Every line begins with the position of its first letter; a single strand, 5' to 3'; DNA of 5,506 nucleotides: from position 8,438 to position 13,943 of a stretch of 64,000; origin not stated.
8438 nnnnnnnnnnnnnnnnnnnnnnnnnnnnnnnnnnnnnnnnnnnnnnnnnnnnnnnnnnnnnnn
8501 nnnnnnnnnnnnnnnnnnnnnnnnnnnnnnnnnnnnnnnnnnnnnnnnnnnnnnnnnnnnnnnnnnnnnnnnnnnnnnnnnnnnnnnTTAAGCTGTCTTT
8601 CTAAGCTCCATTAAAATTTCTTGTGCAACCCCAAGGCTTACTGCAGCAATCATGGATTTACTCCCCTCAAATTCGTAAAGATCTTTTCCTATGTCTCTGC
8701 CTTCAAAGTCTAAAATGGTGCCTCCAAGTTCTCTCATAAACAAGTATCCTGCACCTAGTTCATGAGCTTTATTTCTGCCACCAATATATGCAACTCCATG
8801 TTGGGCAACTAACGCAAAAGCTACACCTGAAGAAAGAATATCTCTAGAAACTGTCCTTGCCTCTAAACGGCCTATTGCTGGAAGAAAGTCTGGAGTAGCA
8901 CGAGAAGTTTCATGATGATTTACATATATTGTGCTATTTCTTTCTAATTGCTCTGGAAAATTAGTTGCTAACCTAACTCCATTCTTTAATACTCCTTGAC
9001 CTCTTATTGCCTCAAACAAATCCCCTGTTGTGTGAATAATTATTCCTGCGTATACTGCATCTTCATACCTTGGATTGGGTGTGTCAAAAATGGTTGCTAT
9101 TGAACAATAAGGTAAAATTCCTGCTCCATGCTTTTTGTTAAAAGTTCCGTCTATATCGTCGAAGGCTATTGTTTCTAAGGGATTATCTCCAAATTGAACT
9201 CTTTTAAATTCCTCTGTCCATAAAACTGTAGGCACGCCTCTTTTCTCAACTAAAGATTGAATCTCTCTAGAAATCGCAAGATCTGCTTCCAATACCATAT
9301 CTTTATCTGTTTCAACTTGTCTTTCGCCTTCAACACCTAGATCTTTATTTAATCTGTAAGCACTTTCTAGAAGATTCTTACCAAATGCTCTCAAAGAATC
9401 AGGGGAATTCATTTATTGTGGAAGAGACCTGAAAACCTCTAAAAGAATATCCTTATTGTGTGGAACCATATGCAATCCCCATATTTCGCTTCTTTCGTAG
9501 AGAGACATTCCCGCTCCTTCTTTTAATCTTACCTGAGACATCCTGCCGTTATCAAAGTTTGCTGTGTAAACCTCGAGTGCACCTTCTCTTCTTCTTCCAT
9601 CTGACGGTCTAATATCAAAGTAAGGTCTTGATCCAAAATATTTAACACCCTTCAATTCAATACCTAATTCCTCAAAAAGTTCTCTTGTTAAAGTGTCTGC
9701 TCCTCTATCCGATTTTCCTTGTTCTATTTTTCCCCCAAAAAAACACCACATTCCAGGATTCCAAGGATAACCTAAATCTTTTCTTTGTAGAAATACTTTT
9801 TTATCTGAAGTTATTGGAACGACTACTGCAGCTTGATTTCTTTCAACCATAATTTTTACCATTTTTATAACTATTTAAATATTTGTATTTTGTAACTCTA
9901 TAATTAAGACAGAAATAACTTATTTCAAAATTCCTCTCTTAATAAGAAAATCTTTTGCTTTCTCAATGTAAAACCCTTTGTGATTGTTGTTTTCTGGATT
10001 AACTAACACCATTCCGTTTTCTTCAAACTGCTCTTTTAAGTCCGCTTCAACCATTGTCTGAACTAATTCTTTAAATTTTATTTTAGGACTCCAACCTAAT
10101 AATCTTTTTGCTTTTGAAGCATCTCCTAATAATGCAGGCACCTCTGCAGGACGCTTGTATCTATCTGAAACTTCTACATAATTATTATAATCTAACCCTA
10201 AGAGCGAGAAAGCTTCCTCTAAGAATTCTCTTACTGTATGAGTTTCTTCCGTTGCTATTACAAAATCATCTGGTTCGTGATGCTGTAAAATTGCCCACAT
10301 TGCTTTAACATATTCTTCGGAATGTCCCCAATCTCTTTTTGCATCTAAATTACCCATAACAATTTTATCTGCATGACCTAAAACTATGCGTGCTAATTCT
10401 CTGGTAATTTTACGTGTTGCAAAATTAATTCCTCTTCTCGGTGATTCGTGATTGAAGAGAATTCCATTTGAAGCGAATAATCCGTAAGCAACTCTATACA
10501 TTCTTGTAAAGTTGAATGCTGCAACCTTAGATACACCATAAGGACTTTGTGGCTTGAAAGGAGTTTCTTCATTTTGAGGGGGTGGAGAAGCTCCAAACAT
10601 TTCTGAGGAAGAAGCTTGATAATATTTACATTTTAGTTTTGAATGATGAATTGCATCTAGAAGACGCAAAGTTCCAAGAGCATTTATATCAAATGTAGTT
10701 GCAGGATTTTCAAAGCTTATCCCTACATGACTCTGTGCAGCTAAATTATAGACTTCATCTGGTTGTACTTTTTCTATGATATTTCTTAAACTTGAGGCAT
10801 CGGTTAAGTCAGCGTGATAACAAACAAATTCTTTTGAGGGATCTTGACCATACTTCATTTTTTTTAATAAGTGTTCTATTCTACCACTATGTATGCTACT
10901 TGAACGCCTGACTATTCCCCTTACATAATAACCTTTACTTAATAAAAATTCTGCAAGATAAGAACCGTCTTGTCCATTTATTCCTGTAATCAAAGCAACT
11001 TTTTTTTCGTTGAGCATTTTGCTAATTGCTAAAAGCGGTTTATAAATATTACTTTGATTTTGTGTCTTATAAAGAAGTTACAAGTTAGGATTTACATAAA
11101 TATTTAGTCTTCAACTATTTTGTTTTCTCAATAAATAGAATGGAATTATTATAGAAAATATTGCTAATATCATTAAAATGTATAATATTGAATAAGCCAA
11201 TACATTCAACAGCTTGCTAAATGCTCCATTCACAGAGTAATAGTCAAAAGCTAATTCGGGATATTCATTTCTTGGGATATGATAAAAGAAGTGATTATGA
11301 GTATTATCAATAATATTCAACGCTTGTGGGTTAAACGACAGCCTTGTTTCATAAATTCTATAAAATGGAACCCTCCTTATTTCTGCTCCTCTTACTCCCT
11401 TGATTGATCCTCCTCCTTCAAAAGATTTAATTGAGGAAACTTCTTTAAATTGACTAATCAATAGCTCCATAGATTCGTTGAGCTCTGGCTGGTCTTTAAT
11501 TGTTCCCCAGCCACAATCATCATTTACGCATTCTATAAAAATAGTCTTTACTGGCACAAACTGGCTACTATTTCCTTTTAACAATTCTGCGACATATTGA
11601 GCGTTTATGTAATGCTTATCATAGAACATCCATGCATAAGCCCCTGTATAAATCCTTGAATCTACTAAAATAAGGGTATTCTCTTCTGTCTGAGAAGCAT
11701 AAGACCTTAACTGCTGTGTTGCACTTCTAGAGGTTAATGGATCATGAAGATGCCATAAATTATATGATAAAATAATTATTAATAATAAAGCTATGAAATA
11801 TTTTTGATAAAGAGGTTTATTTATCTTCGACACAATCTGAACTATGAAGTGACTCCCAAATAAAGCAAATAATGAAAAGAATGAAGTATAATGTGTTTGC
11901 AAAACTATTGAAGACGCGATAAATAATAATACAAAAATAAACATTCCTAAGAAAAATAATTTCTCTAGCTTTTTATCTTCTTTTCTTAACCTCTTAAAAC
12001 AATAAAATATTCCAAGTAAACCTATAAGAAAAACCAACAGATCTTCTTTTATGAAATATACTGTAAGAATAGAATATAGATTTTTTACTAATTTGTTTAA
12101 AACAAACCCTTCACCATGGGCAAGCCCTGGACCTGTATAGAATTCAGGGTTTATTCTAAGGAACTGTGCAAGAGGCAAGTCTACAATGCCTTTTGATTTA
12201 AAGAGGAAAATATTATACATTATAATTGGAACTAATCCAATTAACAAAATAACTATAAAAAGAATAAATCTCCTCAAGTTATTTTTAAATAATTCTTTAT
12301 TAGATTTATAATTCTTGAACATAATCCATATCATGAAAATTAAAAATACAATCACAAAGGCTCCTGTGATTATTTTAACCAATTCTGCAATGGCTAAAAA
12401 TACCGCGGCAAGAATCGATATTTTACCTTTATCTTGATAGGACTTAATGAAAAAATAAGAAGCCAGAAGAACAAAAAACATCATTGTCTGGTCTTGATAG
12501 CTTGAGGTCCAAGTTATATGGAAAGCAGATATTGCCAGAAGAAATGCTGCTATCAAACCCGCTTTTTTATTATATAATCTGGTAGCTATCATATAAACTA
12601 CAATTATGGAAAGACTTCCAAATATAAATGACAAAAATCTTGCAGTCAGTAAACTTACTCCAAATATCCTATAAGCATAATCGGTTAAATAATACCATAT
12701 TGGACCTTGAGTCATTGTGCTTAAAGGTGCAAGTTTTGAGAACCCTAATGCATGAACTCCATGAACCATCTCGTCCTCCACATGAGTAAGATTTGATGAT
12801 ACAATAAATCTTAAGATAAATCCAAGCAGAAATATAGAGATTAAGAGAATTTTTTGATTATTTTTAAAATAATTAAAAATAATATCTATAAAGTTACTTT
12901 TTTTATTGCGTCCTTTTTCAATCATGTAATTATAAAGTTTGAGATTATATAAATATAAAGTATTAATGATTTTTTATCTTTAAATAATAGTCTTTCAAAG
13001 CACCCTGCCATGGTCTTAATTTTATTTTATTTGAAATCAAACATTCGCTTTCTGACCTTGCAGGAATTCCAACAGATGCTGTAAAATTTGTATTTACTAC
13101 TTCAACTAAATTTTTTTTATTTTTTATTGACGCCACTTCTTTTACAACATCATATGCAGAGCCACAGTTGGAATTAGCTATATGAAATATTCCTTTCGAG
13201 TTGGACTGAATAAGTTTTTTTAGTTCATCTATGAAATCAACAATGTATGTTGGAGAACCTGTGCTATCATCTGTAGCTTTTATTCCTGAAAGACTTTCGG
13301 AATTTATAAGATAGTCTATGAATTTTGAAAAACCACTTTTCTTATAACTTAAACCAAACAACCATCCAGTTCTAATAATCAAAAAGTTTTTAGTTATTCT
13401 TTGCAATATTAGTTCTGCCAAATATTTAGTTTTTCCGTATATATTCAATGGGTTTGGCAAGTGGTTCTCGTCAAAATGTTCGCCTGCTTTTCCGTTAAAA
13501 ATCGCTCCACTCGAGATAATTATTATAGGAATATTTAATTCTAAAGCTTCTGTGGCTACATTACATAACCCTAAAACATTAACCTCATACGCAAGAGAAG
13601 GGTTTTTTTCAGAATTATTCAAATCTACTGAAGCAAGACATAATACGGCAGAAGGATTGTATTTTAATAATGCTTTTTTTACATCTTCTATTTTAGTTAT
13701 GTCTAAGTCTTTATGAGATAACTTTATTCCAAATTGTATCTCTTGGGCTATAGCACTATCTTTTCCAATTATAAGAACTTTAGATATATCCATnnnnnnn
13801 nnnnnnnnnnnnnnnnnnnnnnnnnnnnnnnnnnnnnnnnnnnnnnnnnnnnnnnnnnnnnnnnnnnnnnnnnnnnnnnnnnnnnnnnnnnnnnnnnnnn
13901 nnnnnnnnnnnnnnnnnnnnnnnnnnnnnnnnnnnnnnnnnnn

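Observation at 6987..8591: Sugar C-methyltransferase fused to an FdtA-like 3,4-ketoisomerase cupin; second unfused paralog nearby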

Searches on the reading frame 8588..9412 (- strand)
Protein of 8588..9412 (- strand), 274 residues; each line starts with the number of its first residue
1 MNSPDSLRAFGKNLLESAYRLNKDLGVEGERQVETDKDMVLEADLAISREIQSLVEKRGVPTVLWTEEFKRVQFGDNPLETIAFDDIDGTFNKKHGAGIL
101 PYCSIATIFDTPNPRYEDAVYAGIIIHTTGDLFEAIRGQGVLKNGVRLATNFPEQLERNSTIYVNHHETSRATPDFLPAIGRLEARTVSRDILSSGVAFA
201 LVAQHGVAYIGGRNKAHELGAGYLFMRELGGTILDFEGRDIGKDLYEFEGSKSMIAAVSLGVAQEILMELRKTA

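Call 10: search_protein_families(library=pfam, proteins=[window:8588-9412:-], max_evalue=0.001)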
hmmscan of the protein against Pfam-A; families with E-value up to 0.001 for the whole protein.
window:8588-9412:- (274 aa): 1 family
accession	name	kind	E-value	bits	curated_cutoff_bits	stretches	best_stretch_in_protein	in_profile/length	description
PF00459.30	Inositol_P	-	5.5e-11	42.9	27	1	13-265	18-260/271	Inositol monophosphatase family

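Call 48: search_protein_families(library=ncbifam, proteins=[window:8588-9412:-], max_evalue=0.00001)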
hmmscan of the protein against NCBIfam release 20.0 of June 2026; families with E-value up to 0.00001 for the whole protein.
window:8588-9412:- (274 aa): 1 family
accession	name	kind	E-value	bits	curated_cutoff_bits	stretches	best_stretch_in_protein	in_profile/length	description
NF009321.0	PRK12676.1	equivalog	1.2e-13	50.8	264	1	49-271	53-263/264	bifunctional fructose-bisphosphatase/inositol-phosphate phosphatase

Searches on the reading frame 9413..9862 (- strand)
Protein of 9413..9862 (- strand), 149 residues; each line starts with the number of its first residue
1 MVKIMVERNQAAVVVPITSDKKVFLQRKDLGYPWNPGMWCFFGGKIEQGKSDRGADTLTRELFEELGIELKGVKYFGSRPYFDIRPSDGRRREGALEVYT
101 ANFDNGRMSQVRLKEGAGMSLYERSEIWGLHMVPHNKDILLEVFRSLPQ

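Call 10: search_protein_families(library=pfam, proteins=[window:9413-9862:-], max_evalue=0.001)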
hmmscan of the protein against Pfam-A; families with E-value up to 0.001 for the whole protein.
window:9413-9862:- (149 aa): 1 family
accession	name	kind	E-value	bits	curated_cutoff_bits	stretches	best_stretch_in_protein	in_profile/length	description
PF00293.34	NUDIX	-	3.5e-12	46.9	21.1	1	10-92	3-82/134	NUDIX domain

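Call 48: search_protein_families(library=ncbifam, proteins=[window:9413-9862:-], max_evalue=0.00001)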
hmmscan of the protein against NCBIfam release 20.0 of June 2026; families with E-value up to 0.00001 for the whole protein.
window:9413-9862:- (149 aa): 4 families
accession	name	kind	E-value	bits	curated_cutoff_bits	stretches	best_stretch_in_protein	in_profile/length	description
NF007834.0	PRK10546.1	equivalog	1.1e-08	35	156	1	16-79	10-70/135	pyrimidine (deoxy)nucleoside triphosphate diphosphatase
NF006530.0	PRK08999.1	equivalog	2.9e-08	33.1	245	1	11-74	8-68/315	Nudix family hydrolase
NF001299.0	PRK00241.1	equivalog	1.5e-07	31.1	158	1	11-81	136-201/263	NAD(+) diphosphatase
NF008044.0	PRK10776.1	equivalog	3.2e-06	27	148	1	10-79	5-71/130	8-oxo-dGTP diphosphatase MutT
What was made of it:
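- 9413..9862 (-): NUDIX hydrolase next to Gmd (possible GDP-sugar hydrolase). calls 10, 48.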

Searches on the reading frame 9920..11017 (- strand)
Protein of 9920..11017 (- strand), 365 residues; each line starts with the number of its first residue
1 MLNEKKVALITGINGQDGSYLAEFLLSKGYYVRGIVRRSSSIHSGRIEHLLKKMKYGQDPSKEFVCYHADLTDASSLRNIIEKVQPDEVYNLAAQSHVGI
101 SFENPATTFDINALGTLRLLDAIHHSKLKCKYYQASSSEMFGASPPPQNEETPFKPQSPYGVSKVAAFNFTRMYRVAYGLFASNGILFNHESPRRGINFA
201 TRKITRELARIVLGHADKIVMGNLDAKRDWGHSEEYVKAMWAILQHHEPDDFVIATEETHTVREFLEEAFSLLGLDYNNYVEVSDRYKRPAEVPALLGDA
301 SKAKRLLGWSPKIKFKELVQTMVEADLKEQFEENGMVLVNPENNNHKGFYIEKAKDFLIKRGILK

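Call 10: search_protein_families(library=pfam, proteins=[window:9920-11017:-], max_evalue=0.001)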
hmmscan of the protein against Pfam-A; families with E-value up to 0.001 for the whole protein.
window:9920-11017:- (365 aa): 4 families
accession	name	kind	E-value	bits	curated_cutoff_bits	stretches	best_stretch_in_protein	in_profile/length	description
PF16363.11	GDP_Man_Dehyd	-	1.3e-124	416.5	27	1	9-322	1-332/332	GDP-mannose 4,6 dehydratase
PF01370.27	Epimerase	-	1.1e-67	228.4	20.9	1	8-255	1-240/240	NAD dependent epimerase/dehydratase family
PF04321.23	RmlD_sub_bind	-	2.8e-10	40.2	27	1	9-167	4-132/287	RmlD substrate binding domain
PF02719.21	Polysacc_synt_2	-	1.5e-07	31.4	20.2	1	9-128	2-120/293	Polysaccharide biosynthesis protein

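Call 48: search_protein_families(library=ncbifam, proteins=[window:9920-11017:-], max_evalue=0.00001)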
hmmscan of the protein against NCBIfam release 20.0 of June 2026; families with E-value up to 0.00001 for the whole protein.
window:9920-11017:- (365 aa): 14 families
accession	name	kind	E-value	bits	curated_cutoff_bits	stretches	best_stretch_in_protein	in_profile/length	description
TIGR01472.1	gmd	equivalog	6e-133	443.3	415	1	6-329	1-341/342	GDP-mannose 4,6-dehydratase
TIGR01181.1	dTDP_gluc_dehyt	equivalog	4.5e-32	111.4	365.1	1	9-324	3-309/321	dTDP-glucose 4,6-dehydratase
TIGR04180.1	EDH_00030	hypoth_equivalog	1.7e-30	106.2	475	1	9-313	2-296/297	NAD-dependent 4,6-dehydratase LegB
TIGR02622.1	CDP_4_6_dhtase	equivalog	1.5e-27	96.7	278.45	1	4-324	4-328/352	CDP-glucose 4,6-dehydratase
TIGR01179.1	galE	equivalog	9.5e-24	83.8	262.3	1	9-168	3-153/332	UDP-glucose 4-epimerase GalE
NF007582.0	PRK10217.1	equivalog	1e-17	64.3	698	1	61-323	50-328/355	dTDP-glucose 4,6-dehydratase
NF007490.0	PRK10084.1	subfamily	2.8e-17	62.7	649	1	60-329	48-337/361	dTDP-glucose 4,6-dehydratase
NF007956.0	PRK10675.1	subfamily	2.3e-12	46.7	394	1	9-166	4-155/338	UDP-glucose 4-epimerase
NF043036.1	ErythonDh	equivalog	2.9e-10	39.9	325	1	9-166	4-155/321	D-erythronate dehydrogenase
TIGR01214.1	rmlD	equivalog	7.5e-10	38.4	224.05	1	9-172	3-136/285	dTDP-4-dehydrorhamnose reductase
NF011728.1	PRK15181.1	equivalog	3.9e-08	32.7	760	1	6-239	16-244/348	Vi polysaccharide biosynthesis UDP-N-acetylglucosaminuronic acid C-4 epimerase TviC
NF052578.1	StrlDmthSdmBMthl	equivalog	4.9e-07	29.8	600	1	8-167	3-147/328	sterol demethylase protein SdmB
TIGR03466.1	HpnA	hypoth_equivalog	5.7e-07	28.7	367.65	1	7-168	2-146/327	hopanoid-associated sugar epimerase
NF041015.1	UDPsulfquin_syn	equivalog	5e-06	25.7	575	1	9-130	4-137/384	UDP-sulfoquinovose synthase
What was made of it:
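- Checked: Gmd at 9920..11017 (-) passes NCBIfam's equivalog cutoff (TIGR01472, 443 bits vs 415, call 48).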

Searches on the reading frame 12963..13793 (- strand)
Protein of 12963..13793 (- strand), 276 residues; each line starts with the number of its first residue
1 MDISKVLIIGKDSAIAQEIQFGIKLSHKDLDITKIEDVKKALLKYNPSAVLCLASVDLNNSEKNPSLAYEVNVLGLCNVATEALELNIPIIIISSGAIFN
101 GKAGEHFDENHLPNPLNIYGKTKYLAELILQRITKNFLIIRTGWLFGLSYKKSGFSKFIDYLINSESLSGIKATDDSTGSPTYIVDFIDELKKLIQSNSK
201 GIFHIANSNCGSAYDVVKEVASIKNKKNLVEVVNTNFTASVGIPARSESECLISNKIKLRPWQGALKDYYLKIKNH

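Call 11: search_protein_families(library=pfam, proteins=[window:12963-13793:-], max_evalue=0.01)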
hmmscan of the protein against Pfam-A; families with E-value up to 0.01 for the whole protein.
window:12963-13793:- (276 aa): 6 families
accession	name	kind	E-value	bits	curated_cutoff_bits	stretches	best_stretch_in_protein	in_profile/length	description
PF04321.23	RmlD_sub_bind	-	5.4e-39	134.4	27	1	7-270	4-282/287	RmlD substrate binding domain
PF01370.27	Epimerase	-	1.4e-11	44.7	20.9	1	28-165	46-192/240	NAD dependent epimerase/dehydratase family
PF16363.11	GDP_Man_Dehyd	-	1e-07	32.2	27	1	25-138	54-172/332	GDP-mannose 4,6 dehydratase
PF01073.25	3Beta_HSD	-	9.2e-06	25.3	22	1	27-129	49-156/280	3-beta hydroxysteroid dehydrogenase/isomerase family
PF02719.21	Polysacc_synt_2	-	1.7e-05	24.6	20.2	1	30-136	61-155/293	Polysaccharide biosynthesis protein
PF07993.18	NAD_binding_4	-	0.00026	20.7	20.1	1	66-157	106-217/258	Male sterility protein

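Call 48: search_protein_families(library=ncbifam, proteins=[window:12963-13793:-], max_evalue=0.00001)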
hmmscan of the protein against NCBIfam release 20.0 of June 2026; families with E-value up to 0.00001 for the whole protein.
window:12963-13793:- (276 aa): 6 families
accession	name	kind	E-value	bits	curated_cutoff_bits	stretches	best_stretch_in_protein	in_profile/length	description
TIGR01214.1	rmlD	equivalog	1.3e-40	139.3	224.05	1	7-269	3-281/285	dTDP-4-dehydrorhamnose reductase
NF007440.0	PRK09987.1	equivalog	6.5e-14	51.9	308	1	31-245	39-258/299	dTDP-4-dehydrorhamnose reductase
TIGR01179.1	galE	equivalog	3.7e-12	45.7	262.3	1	24-135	48-161/332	UDP-glucose 4-epimerase GalE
NF043036.1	ErythonDh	equivalog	2.2e-08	33.7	325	1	24-133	53-163/321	D-erythronate dehydrogenase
TIGR02622.1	CDP_4_6_dhtase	equivalog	1.7e-06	27.4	278.45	1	28-138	59-173/352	CDP-glucose 4,6-dehydratase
TIGR02197.1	heptose_epim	equivalog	2e-06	27.2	274.6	0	60-132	79-151/316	ADP-glyceromanno-heptose 6-epimerase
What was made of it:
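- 12963..13793 (-): Full-length RmlD-like 4-ketoreductase (276 aa). Its start abuts the end of MT-B. calls 11, 48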
